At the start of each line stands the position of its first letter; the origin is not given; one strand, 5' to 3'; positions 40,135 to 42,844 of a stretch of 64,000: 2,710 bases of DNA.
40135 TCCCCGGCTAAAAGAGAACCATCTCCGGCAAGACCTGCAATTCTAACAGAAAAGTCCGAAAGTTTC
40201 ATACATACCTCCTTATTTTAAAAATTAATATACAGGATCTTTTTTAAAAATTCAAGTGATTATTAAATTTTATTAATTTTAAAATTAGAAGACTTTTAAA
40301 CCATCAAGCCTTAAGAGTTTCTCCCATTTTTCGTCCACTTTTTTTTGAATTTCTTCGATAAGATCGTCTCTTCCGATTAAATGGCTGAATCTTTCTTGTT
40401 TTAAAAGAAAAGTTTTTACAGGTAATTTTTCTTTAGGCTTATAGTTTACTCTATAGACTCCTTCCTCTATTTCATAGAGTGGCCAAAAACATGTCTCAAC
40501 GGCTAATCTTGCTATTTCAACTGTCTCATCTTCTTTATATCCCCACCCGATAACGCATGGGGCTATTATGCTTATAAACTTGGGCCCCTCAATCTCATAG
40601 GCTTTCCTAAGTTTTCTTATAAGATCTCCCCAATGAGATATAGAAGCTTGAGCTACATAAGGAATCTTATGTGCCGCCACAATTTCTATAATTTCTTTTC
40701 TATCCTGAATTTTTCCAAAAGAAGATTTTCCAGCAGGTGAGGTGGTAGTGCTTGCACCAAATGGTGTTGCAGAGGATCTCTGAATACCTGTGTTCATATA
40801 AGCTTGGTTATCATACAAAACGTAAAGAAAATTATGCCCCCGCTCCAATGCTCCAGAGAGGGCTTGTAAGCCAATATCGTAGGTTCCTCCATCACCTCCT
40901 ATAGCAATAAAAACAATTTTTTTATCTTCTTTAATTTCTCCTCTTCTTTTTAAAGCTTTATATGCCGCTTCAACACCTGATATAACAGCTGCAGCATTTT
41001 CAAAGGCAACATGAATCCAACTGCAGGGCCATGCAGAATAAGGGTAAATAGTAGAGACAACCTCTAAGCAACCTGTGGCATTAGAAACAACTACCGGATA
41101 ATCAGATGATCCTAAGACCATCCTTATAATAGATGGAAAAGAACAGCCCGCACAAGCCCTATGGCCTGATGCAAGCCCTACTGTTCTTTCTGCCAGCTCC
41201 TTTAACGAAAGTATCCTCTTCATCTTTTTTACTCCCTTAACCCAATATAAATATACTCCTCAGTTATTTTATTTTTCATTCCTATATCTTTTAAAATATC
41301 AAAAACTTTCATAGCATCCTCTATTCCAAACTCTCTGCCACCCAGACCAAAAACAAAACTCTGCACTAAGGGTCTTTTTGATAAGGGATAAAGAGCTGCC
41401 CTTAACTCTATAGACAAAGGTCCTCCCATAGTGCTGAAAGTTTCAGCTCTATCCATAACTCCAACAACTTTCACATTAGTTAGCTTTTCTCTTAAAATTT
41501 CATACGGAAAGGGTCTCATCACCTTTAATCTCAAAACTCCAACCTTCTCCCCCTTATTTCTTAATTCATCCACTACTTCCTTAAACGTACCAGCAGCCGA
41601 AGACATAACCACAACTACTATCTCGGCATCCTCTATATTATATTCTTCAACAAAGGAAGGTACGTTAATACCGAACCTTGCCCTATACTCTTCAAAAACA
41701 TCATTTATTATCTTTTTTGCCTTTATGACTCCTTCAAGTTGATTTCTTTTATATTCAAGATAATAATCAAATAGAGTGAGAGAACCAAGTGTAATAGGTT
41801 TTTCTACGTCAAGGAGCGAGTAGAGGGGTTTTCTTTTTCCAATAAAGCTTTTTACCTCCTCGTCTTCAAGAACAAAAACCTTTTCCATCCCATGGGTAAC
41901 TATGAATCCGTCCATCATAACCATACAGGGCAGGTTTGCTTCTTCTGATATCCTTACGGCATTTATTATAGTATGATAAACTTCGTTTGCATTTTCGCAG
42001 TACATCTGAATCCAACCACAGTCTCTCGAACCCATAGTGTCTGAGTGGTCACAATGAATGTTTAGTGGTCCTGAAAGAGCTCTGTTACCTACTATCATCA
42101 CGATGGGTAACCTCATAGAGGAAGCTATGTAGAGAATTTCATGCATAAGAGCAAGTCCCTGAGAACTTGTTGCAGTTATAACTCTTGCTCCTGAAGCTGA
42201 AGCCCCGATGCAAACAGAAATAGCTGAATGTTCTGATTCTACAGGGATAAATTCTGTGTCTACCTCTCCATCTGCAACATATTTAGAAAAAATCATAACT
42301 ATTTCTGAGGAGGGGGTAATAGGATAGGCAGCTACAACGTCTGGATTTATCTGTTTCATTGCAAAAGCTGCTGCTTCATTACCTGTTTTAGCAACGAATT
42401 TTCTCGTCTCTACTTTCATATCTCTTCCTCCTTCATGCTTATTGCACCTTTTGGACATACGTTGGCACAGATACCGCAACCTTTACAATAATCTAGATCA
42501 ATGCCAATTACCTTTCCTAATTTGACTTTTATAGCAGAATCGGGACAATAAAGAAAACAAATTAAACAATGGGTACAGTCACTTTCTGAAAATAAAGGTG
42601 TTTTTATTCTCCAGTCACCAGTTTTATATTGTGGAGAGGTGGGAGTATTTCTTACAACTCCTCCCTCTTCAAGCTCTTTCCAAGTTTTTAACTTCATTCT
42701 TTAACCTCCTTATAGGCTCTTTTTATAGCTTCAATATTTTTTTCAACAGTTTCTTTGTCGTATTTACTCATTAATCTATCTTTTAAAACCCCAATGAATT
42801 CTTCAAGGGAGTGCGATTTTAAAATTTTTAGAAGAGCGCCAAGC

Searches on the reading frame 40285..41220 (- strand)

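Call 51: search_protein_families(library=pfam, proteins=[window:40285-41220:-], max_evalue=0.00001)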
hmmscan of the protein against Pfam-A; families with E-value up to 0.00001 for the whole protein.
window:40285-41220:- (311 aa): 1 family
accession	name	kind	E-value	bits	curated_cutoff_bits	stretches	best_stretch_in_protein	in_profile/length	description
PF02775.26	TPP_enzyme_C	-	9.2e-19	68.2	21.9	1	49-217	2-150/151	Thiamine pyrophosphate enzyme, C-terminal TPP binding domain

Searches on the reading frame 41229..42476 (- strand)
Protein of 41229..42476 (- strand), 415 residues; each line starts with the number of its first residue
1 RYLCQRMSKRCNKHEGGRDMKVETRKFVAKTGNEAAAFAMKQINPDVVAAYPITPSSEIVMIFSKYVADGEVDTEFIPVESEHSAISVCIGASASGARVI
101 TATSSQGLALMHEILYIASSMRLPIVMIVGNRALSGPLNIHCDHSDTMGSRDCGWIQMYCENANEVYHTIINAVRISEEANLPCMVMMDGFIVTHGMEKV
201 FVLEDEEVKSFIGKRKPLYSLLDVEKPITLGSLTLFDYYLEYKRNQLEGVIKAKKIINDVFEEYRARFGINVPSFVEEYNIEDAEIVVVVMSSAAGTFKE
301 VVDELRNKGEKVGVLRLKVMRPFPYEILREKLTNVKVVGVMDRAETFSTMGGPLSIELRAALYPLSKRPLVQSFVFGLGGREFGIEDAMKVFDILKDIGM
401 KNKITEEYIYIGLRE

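Call 51: search_protein_families(library=pfam, proteins=[window:41229-42476:-], max_evalue=0.00001)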
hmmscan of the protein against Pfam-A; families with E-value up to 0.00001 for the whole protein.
window:41229-42476:- (415 aa): 2 families
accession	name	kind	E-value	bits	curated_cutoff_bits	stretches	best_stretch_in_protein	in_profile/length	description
PF01855.24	POR_N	-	2.6e-73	247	27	1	39-261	2-230/231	Pyruvate flavodoxin/ferredoxin oxidoreductase, thiamine diP-bdg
PF17147.9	PFOR_II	-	3.7e-27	95.1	27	1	284-387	1-101/102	Pyruvate:ferredoxin oxidoreductase core domain II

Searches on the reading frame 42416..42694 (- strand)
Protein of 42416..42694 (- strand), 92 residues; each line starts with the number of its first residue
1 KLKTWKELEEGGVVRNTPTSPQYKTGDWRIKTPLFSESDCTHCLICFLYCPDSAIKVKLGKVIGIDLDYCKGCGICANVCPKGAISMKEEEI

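Call 51: search_protein_families(library=pfam, proteins=[window:42416-42694:-], max_evalue=0.00001)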
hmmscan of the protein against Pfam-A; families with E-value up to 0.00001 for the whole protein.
window:42416-42694:- (92 aa): 9 families
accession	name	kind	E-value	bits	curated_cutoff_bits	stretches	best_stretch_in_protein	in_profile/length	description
PF00037.32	Fer4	-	1.1e-13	50.9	21.1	1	65-86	3-24/24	4Fe-4S binding domain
PF12838.12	Fer4_7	-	3e-13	50.4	27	1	40-84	2-52/52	4Fe-4S dicluster domain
PF12837.12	Fer4_6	-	9.3e-12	44.7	25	1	62-85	1-24/24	4Fe-4S binding domain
PF14697.11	Fer4_21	-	1.6e-10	41.4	35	1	36-87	4-59/59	4Fe-4S dicluster domain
PF13187.11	Fer4_9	-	3.4e-10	40.2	27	1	39-85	1-52/52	4Fe-4S dicluster domain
PF13237.11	Fer4_10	-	5e-09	36.4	25.5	0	35-81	4-53/53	4Fe-4S dicluster domain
PF12797.12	Fer4_2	-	2e-08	34.1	24.5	0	64-81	4-21/22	4Fe-4S binding domain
PF13484.11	Fer4_16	-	6.9e-07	30.4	30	0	70-89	2-21/66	4Fe-4S double cluster binding domain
PF25160.1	LdpA_Fe-S-bd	-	8.8e-07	29.1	27.6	1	38-88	3-46/49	LdpA Fe-S cluster-binding domain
